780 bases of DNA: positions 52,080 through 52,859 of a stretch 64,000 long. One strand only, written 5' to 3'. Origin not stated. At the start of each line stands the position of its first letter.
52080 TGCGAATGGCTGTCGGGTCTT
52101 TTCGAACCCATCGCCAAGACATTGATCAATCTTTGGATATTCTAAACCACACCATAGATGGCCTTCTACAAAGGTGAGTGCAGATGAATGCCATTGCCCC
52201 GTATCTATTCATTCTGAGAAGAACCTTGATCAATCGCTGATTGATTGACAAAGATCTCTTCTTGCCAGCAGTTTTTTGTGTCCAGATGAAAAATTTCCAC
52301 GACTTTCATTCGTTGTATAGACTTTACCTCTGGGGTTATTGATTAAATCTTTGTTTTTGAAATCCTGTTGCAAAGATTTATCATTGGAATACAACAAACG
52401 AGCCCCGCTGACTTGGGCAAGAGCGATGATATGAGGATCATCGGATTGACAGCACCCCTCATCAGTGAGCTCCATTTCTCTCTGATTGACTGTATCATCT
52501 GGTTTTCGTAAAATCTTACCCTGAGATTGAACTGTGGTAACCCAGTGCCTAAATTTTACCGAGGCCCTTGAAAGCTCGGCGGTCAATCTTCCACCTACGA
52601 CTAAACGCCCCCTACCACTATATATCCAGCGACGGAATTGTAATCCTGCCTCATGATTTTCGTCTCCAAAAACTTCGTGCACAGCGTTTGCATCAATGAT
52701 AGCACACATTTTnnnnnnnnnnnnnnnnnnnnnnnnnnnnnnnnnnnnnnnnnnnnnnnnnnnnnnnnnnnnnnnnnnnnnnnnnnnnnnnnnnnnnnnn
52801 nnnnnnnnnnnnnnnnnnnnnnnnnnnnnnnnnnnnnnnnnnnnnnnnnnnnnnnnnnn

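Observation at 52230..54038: ABC-type (AAA_21-like) ATPase with atypical QQPD Walker-B region coupled to a PIN-like protein: Septu/PARIS-style two-gene architecture with a different effector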

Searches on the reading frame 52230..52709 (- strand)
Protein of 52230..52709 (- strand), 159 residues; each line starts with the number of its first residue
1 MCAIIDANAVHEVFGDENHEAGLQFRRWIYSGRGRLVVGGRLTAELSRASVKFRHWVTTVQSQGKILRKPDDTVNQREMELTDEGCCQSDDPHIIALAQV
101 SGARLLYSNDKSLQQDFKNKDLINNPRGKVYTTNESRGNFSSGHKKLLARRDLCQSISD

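Call 3: search_protein_families(library=pfam, proteins=[window:52230-52709:-], max_evalue=1)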
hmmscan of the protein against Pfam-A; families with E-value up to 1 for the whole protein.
window:52230-52709:- (159 aa): 1 family
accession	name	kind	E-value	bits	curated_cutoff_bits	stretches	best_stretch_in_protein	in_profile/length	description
PF01850.27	PIN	-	0.00021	22.3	23.6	1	4-114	2-115/120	PIN domain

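Call 4: search_protein_families(library=padloc, proteins=[window:52230-52709:-], max_evalue=1)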
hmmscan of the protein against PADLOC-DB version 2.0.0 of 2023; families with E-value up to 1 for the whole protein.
window:52230-52709:- (159 aa): 0 families

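Call 5: search_protein_families(library=ncbifam, proteins=[window:52230-52709:-], max_evalue=1)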
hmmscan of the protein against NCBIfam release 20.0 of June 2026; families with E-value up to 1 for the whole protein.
window:52230-52709:- (159 aa): 1 family
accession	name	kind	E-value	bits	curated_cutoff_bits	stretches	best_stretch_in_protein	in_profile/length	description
TIGR03584.1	PseF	equivalog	0.085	12.5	205.7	1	81-118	39-76/222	pseudaminic acid cytidylyltransferase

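Call 7: find_homologous_proteins(query=window:52230-52709:-)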
Query window:52230-52709:- (159 aa): 1859 proteins with E <= 0.001 among 1905 candidates; the best 120 are listed.
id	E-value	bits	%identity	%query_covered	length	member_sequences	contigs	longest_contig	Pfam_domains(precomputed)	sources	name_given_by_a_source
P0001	3.9e-102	356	100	100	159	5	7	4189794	-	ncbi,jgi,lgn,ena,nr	ncbi:MAG: hypothetical protein OXF84_11845 [Bacteroidetes bacterium]|nr:hypothetical protein [Bacter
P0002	6.0e-87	307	86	99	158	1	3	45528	PF01850.28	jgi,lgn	-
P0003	5.5e-82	291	83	98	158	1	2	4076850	-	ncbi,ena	-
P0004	1.9e-60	221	66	99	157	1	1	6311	-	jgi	-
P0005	1.2e-58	215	65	99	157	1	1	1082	-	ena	-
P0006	2.1e-58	214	65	98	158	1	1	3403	-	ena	-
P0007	8.0e-58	213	65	99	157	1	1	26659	-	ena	-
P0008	1.0e-54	203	62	98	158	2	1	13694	PF01850.28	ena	-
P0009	1.0e-53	199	65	99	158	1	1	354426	PF01850.28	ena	-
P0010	1.7e-53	199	62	99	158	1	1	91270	PF01850.28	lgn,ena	-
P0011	2.3e-53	198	62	97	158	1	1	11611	-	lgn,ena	-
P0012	8.8e-53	196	61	97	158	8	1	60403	-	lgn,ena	-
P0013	1.1e-52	196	61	97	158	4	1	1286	-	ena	-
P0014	1.5e-51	192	58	97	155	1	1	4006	-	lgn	-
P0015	2.6e-51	191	59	99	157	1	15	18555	PF01850.28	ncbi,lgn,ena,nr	ncbi:MAG: PIN domain-containing protein [Rhodothermaceae bacterium]|nr:PIN domain-containing protein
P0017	1.1e-49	186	59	100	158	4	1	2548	PF01850.28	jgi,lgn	-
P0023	1.9e-48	182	59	98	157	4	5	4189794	-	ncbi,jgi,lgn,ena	-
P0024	2.7e-48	182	56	97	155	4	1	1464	PF01850.28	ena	-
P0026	3.3e-48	181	58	99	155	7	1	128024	PF01850.28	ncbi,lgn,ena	-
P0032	2.1e-47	179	55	97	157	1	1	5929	PF01850.28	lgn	-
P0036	4.2e-47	178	54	98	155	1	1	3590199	PF01850.28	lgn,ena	-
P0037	4.8e-47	178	58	97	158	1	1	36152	PF01850.28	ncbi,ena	-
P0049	4.3e-46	174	55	98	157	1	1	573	PF01850.28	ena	-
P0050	4.6e-46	174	57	97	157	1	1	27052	PF01850.28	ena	-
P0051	5.0e-46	174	54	97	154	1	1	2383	PF01850.28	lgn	-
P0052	6.8e-46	174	54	99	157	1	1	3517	PF01850.28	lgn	-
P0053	7.6e-46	174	55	97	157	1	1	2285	PF01850.28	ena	-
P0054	9.3e-46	173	56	97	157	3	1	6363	PF01850.28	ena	-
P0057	1.2e-45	173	57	97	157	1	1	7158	PF01850.28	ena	-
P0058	1.3e-45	173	54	97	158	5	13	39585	PF01850.28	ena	-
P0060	1.4e-45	173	56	98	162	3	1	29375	PF01850.28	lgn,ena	-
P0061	1.5e-45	173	57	98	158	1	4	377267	PF01850.28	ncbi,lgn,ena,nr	ncbi:MAG: PIN domain-containing protein [Bacteroidetes bacterium]|nr:PIN domain-containing protein [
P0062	1.6e-45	173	54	97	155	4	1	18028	PF01850.28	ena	-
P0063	1.9e-45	172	55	97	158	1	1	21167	PF01850.28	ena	-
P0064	2.1e-45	172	54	98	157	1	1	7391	PF01850.28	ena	-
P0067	3.2e-45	172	56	97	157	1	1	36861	PF01850.28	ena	-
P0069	4.4e-45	171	53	98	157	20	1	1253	PF01850.28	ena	-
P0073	6.4e-45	171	54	97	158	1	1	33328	PF01850.28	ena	-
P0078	9.4e-45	170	55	97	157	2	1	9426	PF01850.28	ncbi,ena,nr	ncbi:MAG: PIN domain-containing protein [Nitrospinae bacterium]|nr:PIN domain-containing protein [Ni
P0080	1.0e-44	170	55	98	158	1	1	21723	PF01850.28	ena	-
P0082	1.1e-44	170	53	98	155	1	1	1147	PF01850.28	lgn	-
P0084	1.7e-44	169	56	98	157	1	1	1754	PF01850.28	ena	-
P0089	2.3e-44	169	53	99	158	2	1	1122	PF01850.28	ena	-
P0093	2.4e-44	169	53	97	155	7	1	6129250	PF01850.28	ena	-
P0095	2.5e-44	169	53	97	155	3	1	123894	PF01850.28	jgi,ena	jgi:hypothetical protein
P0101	3.0e-44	168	54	98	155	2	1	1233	PF01850.28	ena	-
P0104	5.8e-44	168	55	98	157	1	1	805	PF01850.28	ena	-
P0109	8.8e-44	167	56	97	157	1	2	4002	PF01850.28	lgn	-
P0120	1.3e-43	166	54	99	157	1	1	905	PF01850.28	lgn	-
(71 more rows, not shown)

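Call 16: find_related_loci(query=A1, collection=genome_contigs, flank=8000)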
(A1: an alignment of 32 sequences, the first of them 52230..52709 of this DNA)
Query A1 (159 aa) in genome_contigs; peptide patterns used: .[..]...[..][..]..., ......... (x = any residue, [..] = any of these).
597 stretches matched a pattern (row limit reached: there are more); 496 encode a relative of the query (tblastn E <= 1e-3); the best 80 are kept; 80 distinct loci.
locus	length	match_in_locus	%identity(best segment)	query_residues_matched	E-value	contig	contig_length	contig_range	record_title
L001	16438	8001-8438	83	1-146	1e-82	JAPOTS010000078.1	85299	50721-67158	MAG: Bacteroidetes bacterium isolate CAR3_bin_6 NODE_88_length_85299_cov_186.157, whole genome shotgun sequence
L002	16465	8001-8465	56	1-156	2e-56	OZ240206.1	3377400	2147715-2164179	MAG: Dehalococcoidia bacterium isolate 2e453fae-0281-4c22-a0b3-57af5dde5db4 genome assembly, chromosome: 1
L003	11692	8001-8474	58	1-158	4e-55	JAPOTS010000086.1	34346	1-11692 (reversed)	MAG: Bacteroidetes bacterium isolate CAR3_bin_6 NODE_428_length_34346_cov_160.426, whole genome shotgun sequence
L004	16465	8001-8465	59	1-158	1e-54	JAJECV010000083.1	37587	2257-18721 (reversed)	MAG: Rhodothermales bacterium isolate jk18xAbins.42 k141_55754, whole genome shotgun sequence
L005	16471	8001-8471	51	1-158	8e-52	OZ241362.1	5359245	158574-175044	MAG: Candidatus Latescibacterota bacterium isolate 7df831f4-54e1-479f-8521-a5e6456f6651 genome assembly, chromosome: 1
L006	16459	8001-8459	55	1-154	2e-51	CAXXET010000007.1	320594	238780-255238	MAG: Dehalococcoidia bacterium isolate 2b4b04a0-9111-43d2-a146-f7996b42d8f3 genome assembly, contig: contig_7, whole gen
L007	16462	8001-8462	54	1-155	3e-51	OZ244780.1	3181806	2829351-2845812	MAG: Dehalococcoidia bacterium isolate 5f96cbe3-438d-44fc-9d38-e394ee4f63dc genome assembly, chromosome: 1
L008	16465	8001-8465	57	1-155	2e-51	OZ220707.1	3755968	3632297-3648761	MAG: Rhodothermales bacterium isolate 73463979-71cf-475a-bf3e-fc0c682d52d1 genome assembly, chromosome: 1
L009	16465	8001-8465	54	1-156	2e-50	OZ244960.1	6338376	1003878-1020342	MAG: Candidatus Latescibacterota bacterium isolate 84ceb019-2832-410a-8319-f59b3e32517b genome assembly, chromosome: 1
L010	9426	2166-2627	55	1-155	8e-51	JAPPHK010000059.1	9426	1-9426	MAG: Nitrospinota bacterium isolate RHO1_bin_79 NODE_9304_length_9426_cov_9.921246, whole genome shotgun sequence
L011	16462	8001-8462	56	1-154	1e-50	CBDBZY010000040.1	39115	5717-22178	MAG: bacterium isolate 9be6d20c-2acc-4803-ae17-f4ce1a23f777 genome assembly, contig: contig_40, whole genome shotgun seq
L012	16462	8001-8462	54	1-155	2e-50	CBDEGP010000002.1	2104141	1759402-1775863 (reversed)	MAG: Dehalococcoidia bacterium isolate d5c63d68-82bf-4002-88ac-25e9112c7103 genome assembly, contig: contig_2, whole gen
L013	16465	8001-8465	51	1-156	1e-49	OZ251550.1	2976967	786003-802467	MAG: Nitrospirales bacterium isolate d59870a2-bf11-498b-9867-9f61eb436578 genome assembly, chromosome: 1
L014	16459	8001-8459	55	1-154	5e-49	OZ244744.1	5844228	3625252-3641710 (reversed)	MAG: Candidatus Latescibacterota bacterium isolate aa5cf8e5-2ee9-4ccc-9d1f-80a1aaad70af genome assembly, chromosome: 1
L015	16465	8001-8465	53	1-156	4e-49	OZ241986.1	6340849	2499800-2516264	MAG: Candidatus Latescibacterota bacterium isolate 0d522d25-140f-41b3-910f-d932058e053c genome assembly, chromosome: 1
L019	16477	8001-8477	51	1-155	4e-48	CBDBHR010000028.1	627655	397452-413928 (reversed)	MAG: bacterium isolate 2d38f53d-f68d-4995-9e7e-b4655ca317ad genome assembly, contig: contig_28, whole genome shotgun seq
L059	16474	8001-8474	49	1-155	3e-45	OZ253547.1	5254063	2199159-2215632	MAG: Candidatus Versatilivorator sp. isolate 027cd1c3-4ec4-432d-9d93-376aaa34f9fd genome assembly, chromosome: 1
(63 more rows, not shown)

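Call 27: predict_structure(alignment_id=A1)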
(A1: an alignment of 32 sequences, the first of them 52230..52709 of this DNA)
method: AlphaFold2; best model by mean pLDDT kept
length: 159 residues; sequences in the alignment: 32
mean_pLDDT: 84.9   pTM: 0.82
mean pLDDT of the five models: 84.9, 83.1, 78.9, 68.5, 67.8
residues with pLDDT >= 90: 74; 70-90: 61; 50-70: 22; < 50: 2
segments of 3 or more residues with pLDDT < 50: none
pLDDT, mean of each block of 10 residues (from residue 1): 91 83 86 90 92 91 92 95 90 94 90 91 81 64 68 57
secondary structure, 60 per line:
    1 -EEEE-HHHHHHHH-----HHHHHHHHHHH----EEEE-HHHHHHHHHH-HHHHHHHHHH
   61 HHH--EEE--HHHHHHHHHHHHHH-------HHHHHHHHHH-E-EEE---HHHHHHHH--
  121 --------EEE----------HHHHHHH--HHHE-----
elements in order: E2-5 H7-14 H20-30 E35-38 H40-49 H51-63 E66-68 H71-84 H92-101 E105-107 H111-118 E129-131 H142-148

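Call 31: fold_search(model_id=the predicted structure, library=pdb)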
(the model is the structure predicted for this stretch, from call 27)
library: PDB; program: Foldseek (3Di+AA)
matches with E <= 10: 571; with E <= 0.001: 0
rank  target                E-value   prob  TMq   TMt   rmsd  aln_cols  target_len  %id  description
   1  1w8i                  2.4e-03  1.00  0.53  0.55   6.0       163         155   15  The Structure of gene product af1683 from Archaeoglobus fulgidus. (released 2004-11-16)
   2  3zvk_B                4.6e-03  0.99  0.44  0.51   5.4       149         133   12  Crystal structure of VapBC2 from Rickettsia felis bound to a DNA fragment from their promoter (released 2011-12-14)
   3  5x3t_B                5.5e-03  1.00  0.50  0.56   4.9       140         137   20  VapBC from Mycobacterium tuberculosis (released 2017-06-07)
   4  8kd9_E                5.9e-03  0.91  0.40  0.35  10.5       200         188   11  Cryo-EM structure of Aquifex aeolicus minimal protein-only RNase P (HARP) in complex with pre-tRNAs (released 2024-08-14)
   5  3zvk_C                9.2e-03  0.98  0.46  0.54   5.1       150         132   11  Crystal structure of VapBC2 from Rickettsia felis bound to a DNA fragment from their promoter (released 2011-12-14)
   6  8kd9_D                1.2e-02  0.84  0.40  0.35  10.9       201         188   11  Cryo-EM structure of Aquifex aeolicus minimal protein-only RNase P (HARP) in complex with pre-tRNAs (released 2024-08-14)
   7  5ecd_A                2.0e-02  0.93  0.44  0.50   5.5       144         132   11  Structure of the Shigella flexneri VapC mutant D98N crystal form 1 (released 2016-02-17)
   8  8kd9_H                2.0e-02  0.77  0.40  0.35  10.3       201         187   10  Cryo-EM structure of Aquifex aeolicus minimal protein-only RNase P (HARP) in complex with pre-tRNAs (released 2024-08-14)
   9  3h87_B                2.2e-02  0.96  0.47  0.52   5.3       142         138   15  Rv0301 Rv0300 Toxin Antitoxin Complex from Mycobacterium tuberculosis (released 2009-05-05)
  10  9c5w_C                2.7e-02  0.82  0.44  0.44   9.4       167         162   12  Crystal structure of cyclodehydratase RohQ in complex with imidazole (released 2025-07-23)
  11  7vwo_A                2.9e-02  0.99  0.49  0.54   4.3       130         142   12  TA complex from Mycobacterium tuberculosis (released 2022-11-16)
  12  9c5w_A                3.1e-02  0.89  0.47  0.46   9.3       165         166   14  Crystal structure of cyclodehydratase RohQ in complex with imidazole (released 2025-07-23)
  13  3h87_A                3.3e-02  0.94  0.48  0.54   4.9       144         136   18  Rv0301 Rv0300 Toxin Antitoxin Complex from Mycobacterium tuberculosis (released 2009-05-05)
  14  5ecw_A                3.3e-02  0.85  0.41  0.47   5.8       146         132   11  Structure of the Shigella flexneri VapC mutant D7A (released 2016-02-17)
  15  8kd9_C                3.3e-02  0.63  0.39  0.34  10.6       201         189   12  Cryo-EM structure of Aquifex aeolicus minimal protein-only RNase P (HARP) in complex with pre-tRNAs (released 2024-08-14)
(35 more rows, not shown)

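Call 36: search_solved_structures(query=A1, max_evalue=1)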
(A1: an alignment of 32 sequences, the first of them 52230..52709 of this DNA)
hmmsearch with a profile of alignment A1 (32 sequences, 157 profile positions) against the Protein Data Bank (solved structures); distinct sequences matched with E-value up to 1: 4.
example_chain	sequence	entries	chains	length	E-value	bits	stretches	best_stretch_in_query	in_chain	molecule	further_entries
5iv5_R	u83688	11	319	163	0.26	14.5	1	12-64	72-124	Tail tube protein gp19 | gp19, tail tube protein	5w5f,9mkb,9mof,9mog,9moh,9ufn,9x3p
7by2_B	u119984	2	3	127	0.38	14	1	3-111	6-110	Ribonuclease VapC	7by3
8q5u_D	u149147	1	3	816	0.74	13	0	47-107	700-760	Endo-beta-N-acetylglucosaminidase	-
6e58_A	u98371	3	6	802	0.82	12.9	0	47-107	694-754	Secreted Endo-beta-N-acetylglucosaminidase (EndoS) | Endo-beta-N-acetylglucosaminidase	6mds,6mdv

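Call 45: find_encoding_contigs(protein=window:52230-52709:-, flank=10000, max_places=6)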
Protein window:52230-52709:- (159 aa): 11 contigs read that carry it; 4 places shown.
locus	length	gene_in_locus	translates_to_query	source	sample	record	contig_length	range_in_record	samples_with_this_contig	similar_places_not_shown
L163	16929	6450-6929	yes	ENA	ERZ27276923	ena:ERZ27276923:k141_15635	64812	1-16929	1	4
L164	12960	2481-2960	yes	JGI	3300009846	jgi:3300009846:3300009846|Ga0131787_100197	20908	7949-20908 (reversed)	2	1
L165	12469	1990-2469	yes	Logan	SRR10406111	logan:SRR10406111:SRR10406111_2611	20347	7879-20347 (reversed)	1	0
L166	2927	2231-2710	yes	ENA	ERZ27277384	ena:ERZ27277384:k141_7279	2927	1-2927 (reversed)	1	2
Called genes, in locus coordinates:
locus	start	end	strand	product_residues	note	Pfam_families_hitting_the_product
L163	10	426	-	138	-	-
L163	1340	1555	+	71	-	-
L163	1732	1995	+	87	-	PF01503:PRA-PH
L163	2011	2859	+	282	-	PF01634:HisG, PF08029:HisG_C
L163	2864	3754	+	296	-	PF13354:Beta-lactamase2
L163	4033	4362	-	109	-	-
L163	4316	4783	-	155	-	PF13274:SocA_Panacea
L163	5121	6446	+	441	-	PF13175:AAA_15, PF13476:AAA_23 (weak), PF13304:AAA_21, PF13175:AAA_15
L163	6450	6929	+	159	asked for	-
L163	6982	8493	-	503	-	PF00282:Pyridoxal_deC, PF01212:Beta_elim_lyase (weak), PF00266:Aminotran_5 (weak)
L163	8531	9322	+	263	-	PF01081:Aldolase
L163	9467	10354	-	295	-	PF00480:ROK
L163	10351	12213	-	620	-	PF02518:HATPase_c, PF13589:HATPase_c_3, PF00183:HSP90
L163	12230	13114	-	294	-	PF14238:DUF4340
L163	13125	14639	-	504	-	PF23357:DUF7088, PF09822:ABC_transp_aux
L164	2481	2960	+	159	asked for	-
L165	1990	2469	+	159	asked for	-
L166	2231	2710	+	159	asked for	-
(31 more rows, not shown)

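Call 49: search_protein_families(library=phrogs, proteins=[window:52230-52709:-], max_evalue=0.01)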
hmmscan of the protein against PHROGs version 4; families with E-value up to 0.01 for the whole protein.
window:52230-52709:- (159 aa): 0 families

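Call 57: search_protein_families(library=pfam, proteins=[L019:3633-6605:+, L059:9681-12449:+], max_evalue=0.01)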
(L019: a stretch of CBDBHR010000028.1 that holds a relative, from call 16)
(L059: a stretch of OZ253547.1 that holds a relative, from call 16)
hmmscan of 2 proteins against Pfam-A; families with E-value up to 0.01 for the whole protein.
L019:3633-6605:+ (990 aa): 3 families
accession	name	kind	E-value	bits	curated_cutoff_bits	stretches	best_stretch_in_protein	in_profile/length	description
PF06634.17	DUF1156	-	9.2e-23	80.6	24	1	20-69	2-52/73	Protein of unknown function (DUF1156)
PF01170.24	UPF0020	-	0.0005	20.3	22.3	0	125-162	17-54/197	RMKL-like, methyltransferase domain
PF02086.21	MethyltransfD12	-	0.006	16.8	22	0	140-180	24-64/253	D12 class N6 adenine-specific DNA methyltransferase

L059:9681-12449:+ (922 aa): 1 family
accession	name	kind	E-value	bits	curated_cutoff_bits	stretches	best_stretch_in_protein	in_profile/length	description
PF04465.17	DUF499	-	3.9e-13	48.6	23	1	168-360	73-260/1024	Protein of unknown function (DUF499)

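Call 62: search_dna_similar(query=window:52230-52709:-, collection=plasmids, mode=protein, max_rows=15, max_evalue=0.001)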
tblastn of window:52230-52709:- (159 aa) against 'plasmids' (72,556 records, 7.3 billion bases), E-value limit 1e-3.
No match.

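Call 76: search_protein_families(library=padloc, alignment_id=A4, max_evalue=1e-10)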
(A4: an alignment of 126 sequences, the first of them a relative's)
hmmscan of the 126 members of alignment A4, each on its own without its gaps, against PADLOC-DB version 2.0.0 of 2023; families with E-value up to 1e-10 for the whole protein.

A. member 1, L002:9887-11371:- (494 aa): 0 families

B. families by the number of members that match (of 126 scanned): 132 families (the first 25 are shown)
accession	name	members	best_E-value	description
PDLC04135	mad3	5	1.6e-30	mads_3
PDLC04790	PDC-S01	4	2e-155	-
PDLC04787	PDC-S01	4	1.2e-93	-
PDLC04789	PDC-S01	4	5.1e-55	-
PDLC04791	PDC-S01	4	1.4e-36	-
PDLC04175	HEC-01A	3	1.6e-122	-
PDLC04174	HEC-01A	3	6.5e-79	-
PDLC04177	HEC-01A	3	1.7e-74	-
PDLC04176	HEC-01A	3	9.4e-45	-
PDLC04178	HEC-01A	3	7.5e-43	-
PDLC04182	HEC-01A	3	8.8e-40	-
PDLC04183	HEC-01A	3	6.9e-32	-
PDLC04144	HEC-01B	3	1.6e-28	-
PDLC02980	AriA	3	1.9e-28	-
PDLC04184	HEC-01A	3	2e-23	-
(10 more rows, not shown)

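Call 77: search_protein_families(library=pfam, alignment_id=A4, max_evalue=0.00001)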
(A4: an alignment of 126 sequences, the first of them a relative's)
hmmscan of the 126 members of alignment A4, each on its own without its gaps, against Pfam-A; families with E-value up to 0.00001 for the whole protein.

A. member 1, L002:9887-11371:- (494 aa): 2 families
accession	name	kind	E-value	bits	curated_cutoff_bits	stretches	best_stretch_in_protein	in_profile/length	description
PF01979.26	Amidohydro_1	-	6.1e-18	65.6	25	1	319-464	224-345/345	Amidohydrolase family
PF07969.17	Amidohydro_3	-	3.8e-14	53.5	29.7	2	63-132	2-76/472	Amidohydrolase family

B. families by the number of members that match (of 126 scanned): 150 families (the first 25 are shown)
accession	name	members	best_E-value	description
PF00561.26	Abhydrolase_1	9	1.2e-28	alpha/beta hydrolase fold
PF12697.13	Abhydrolase_6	8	2.6e-23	Alpha/beta hydrolase family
PF12146.15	Hydrolase_4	7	2.2e-17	Serine aminopeptidase, S33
PF13561.12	adh_short_C2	5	4.9e-84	Enoyl-(Acyl carrier protein) reductase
PF00106.31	adh_short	5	1.1e-58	short chain dehydrogenase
PF13635.12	DUF4143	4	2.7e-47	Domain of unknown function (DUF4143)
PF13173.12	AAA_14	4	4.1e-30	AAA domain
PF08659.16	KR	4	8.4e-12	KR domain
PF00732.25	GMC_oxred_N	3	9.4e-44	GMC oxidoreductase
PF05199.19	GMC_oxred_C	3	2.8e-33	GMC oxidoreductase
PF13304.12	AAA_21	3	5.7e-29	AAA domain, putative AbiEii toxin, Type IV TA system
PF14574.11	RACo_C_ter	2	3.3e-65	C-terminal domain of RACo the ASKHA domain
PF02826.25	2-Hacid_dh_C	2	1.2e-57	D-isomer specific 2-hydroxyacid dehydrogenase, NAD binding domain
PF17651.6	Raco_middle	2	2.2e-40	RACo middle region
PF01555.25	N6_N4_Mtase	2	1.7e-35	DNA methylase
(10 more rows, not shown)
